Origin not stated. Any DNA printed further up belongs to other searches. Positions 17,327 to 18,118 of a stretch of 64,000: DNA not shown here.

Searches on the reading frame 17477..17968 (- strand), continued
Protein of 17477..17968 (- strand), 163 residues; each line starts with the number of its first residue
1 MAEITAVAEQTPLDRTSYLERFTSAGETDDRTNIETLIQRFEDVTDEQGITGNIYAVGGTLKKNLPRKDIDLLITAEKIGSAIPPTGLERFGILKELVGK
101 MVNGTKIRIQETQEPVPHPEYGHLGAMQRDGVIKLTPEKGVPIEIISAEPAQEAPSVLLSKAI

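Call 63: search_protein_families(library=pfam, proteins=[P0100, P0105, P0116, P0126, P0172, P0132, P0135, P0142, P0177, P0207], max_evalue=0.01)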
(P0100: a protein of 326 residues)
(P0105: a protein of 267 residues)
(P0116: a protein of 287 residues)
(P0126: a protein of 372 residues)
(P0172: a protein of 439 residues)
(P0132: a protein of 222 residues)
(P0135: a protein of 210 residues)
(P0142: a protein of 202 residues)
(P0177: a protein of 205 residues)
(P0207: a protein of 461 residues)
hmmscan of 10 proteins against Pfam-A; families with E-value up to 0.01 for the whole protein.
P0100 (326 aa): 0 families

P0105 (267 aa): 0 families

P0116 (287 aa): 0 families

P0126 (372 aa): 0 families

P0172 (439 aa): 1 family
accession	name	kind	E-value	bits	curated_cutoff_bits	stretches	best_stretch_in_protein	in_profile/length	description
PF00990.26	GGDEF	-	6.4e-21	75.2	23.8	1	75-221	3-148/161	Diguanylate cyclase, GGDEF domain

P0132 (222 aa): 0 families

P0135 (210 aa): 0 families

P0142 (202 aa): 0 families

P0177 (205 aa): 0 families

P0207 (461 aa): 6 families
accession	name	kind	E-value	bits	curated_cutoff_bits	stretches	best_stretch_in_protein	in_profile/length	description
PF11586.13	DUF3242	-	2.7e-07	31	25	0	237-273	27-62/126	Protein of unknown function (DUF3242)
PF06241.17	Castor_Poll_mid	-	8.8e-06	26.1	26.7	0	389-434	54-95/104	Castor and Pollux, part of voltage-gated ion channel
PF09919.14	DUF2149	-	2.2e-05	25.1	27.1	0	320-341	70-91/92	Uncharacterized conserved protein (DUF2149)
PF08387.15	FBD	-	7.1e-05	23.1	22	0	237-259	20-41/46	FBD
PF00216.26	Bac_DNA_binding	-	0.00021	21.9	22.4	0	200-227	56-83/90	Bacterial DNA-binding protein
PF05568.16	ASFV_J13L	-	0.0017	18.6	23.6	0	127-158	99-129/189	African swine fever virus J13L protein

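Call 65: find_encoding_contigs(protein=P0172, flank=5000, max_places=6)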
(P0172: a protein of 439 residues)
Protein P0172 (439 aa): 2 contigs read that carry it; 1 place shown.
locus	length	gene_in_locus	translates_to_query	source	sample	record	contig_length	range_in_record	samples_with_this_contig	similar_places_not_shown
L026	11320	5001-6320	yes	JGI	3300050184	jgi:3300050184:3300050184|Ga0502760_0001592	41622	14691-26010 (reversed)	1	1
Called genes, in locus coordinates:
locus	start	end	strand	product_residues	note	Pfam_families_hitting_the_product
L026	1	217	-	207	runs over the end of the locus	-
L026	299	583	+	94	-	PF02686:GatC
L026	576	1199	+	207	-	PF00300:His_Phos_1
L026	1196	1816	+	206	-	PF00300:His_Phos_1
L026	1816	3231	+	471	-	PF01425:Amidase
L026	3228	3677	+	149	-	PF18931:DUF5680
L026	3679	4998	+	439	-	PF02934:GatB_N, PF02637:GatB_Yqey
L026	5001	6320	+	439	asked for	PF00990:GGDEF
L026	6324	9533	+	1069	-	PF02811:PHP, PF07733:DNA_pol3_alpha, PF17657:DNA_pol3_finger, PF14579:HHH_6, PF01336:tRNA_anti-codon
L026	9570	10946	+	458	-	-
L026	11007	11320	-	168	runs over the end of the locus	-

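Call 71: find_encoding_contigs(protein=P0126, flank=5000, max_places=4)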
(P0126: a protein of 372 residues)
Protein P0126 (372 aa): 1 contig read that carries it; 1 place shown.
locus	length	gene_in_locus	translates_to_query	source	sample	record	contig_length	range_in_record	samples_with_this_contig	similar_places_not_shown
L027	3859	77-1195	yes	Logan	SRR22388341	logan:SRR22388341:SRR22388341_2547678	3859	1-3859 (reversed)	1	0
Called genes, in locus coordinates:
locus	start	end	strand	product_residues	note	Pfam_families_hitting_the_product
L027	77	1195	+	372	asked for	-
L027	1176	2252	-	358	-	PF02661:Fic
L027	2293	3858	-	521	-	?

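Call 79: fold_search(model_id=the predicted structure, library=pdb)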
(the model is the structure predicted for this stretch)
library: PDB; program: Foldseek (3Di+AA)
matches with E <= 10: 914; with E <= 0.001: 4
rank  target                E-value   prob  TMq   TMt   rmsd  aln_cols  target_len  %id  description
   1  6w38_A                1.4e-04  1.00  0.39  0.21   6.5       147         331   20  Crystal structure of the FAM46C/Plk4 complex (released 2020-05-06)
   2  6w3i_A                1.6e-04  1.00  0.36  0.21   7.1       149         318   18  Crystal structure of a FAM46C mutant in complex with Plk4 (released 2020-05-06)
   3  3h39_A                6.3e-04  1.00  0.39  0.17   5.4       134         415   15  The complex structure of CCA-adding enzyme with ATP (released 2009-10-13)
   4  6l8k                  9.7e-04  1.00  0.44  0.25   9.9       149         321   15  Structure of URT1 in complex with UTP (released 2020-01-29)
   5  4wby                  1.2e-03  0.99  0.32  0.16   6.3       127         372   20  tRNA-processing enzyme (apo form I) (released 2015-04-15)
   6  3h3a_A                1.3e-03  1.00  0.33  0.15   5.7       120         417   17  The complex structure of CCA-adding enzyme with CTP (released 2009-10-13)
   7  5w0b_C                1.4e-03  1.00  0.46  0.24  10.8       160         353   14  Structure of human TUT7 catalytic module (CM) (released 2017-06-28)
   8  8exf_A                1.5e-03  0.99  0.39  0.22   6.0       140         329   15  Crystal structure of human FAM46A-BCCIPa complex at 3.2 angstrom resolution (released 2023-03-15)
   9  6l3f                  2.0e-03  1.00  0.46  0.26   7.0       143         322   15  The structure of UTP:RNA uridylyltransferase 1 (URT1) in in Arabidopsis (released 2020-01-29)
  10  5hc9_B                2.3e-03  1.00  0.39  0.18   5.6       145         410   17  Thermotoga maritima CCA-adding enzyme complexed with tRNA_CCA (released 2016-04-27)
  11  3h37_B                2.4e-03  1.00  0.37  0.17   4.9       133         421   16  The structure of CCA-adding enzyme apo form I (released 2009-10-13)
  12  4zrl_A                2.9e-03  1.00  0.44  0.26   7.0       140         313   10  Structure of the non canonical Poly(A) polymerase complex GLD-2 - GLD-3 (released 2015-07-08)
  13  5z4m                  3.1e-03  1.00  0.48  0.25   7.7       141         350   12  Structure of TailorD343A with bound UTP and Mg (released 2018-10-31)
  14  5w0n_A                3.3e-03  0.99  0.44  0.21  10.2       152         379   14  Structure of human TUT7 catalytic module (CM) in complex with UMPNPP and U2 RNA (released 2017-06-28)
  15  7v0w_C                3.7e-03  1.00  0.45  0.24   5.7       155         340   12  Structure of Ternary Complex of cGAS with dsDNA and Bound 5 -pppG(2,5 )pA (released 2023-05-17)
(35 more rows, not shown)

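Call 82: find_encoding_contigs(protein=P0063, flank=4000, max_places=3)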
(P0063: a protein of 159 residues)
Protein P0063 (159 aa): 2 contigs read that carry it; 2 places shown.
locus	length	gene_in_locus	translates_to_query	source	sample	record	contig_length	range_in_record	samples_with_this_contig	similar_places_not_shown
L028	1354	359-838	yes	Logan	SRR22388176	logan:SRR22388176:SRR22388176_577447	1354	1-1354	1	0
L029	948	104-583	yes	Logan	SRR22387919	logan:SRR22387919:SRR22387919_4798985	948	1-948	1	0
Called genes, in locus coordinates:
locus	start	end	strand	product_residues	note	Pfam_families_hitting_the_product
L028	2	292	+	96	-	?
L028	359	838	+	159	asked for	-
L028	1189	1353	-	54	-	?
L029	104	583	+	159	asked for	-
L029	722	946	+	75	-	?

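Call 83: find_encoding_contigs(protein=P0065, flank=4000, max_places=3)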
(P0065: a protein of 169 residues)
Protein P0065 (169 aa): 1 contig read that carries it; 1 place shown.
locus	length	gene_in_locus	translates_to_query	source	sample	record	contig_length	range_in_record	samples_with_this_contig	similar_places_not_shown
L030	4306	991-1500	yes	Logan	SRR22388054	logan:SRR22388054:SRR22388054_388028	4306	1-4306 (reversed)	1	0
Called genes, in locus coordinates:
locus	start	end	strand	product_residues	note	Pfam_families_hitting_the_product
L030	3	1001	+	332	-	?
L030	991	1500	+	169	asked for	-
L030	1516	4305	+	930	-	?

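Call 85: search_protein_families(library=pfam, proteins=[L014:6797-7873:-, L027:1176-2252:-], max_evalue=0.001)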
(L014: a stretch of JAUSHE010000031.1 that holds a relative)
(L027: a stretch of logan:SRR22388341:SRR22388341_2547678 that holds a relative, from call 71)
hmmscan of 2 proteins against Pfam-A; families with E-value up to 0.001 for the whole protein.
L014:6797-7873:- (358 aa): 1 family
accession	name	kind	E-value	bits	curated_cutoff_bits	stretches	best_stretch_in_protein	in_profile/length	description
PF02661.23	Fic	-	2.5e-22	80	24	1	108-212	2-93/93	Fic/DOC family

L027:1176-2252:- (358 aa): 1 family
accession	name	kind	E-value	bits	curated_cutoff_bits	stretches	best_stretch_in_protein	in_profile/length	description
PF02661.23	Fic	-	1.2e-21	77.7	24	1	108-211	2-92/93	Fic/DOC family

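Call 90: search_protein_families(library=phrogs, proteins=[window:17477-17968:-, P0172], max_evalue=0.01)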
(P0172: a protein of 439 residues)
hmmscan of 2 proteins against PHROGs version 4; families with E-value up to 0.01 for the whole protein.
window:17477-17968:- (163 aa): 0 families

P0172 (439 aa): 5 families
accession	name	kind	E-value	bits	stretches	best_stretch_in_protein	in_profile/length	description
phrog_14602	-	unknown function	9.5e-20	71.8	1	48-215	153-314/336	-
phrog_5594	-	unknown function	1.2e-17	65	1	46-217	339-495/528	-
phrog_11823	-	unknown function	4.7e-09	36.2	1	66-210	255-394/693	-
phrog_9661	-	unknown function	2.4e-06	28.2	1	76-233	119-270/274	-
phrog_34213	-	unknown function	0.00047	20.3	1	111-205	336-427/472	-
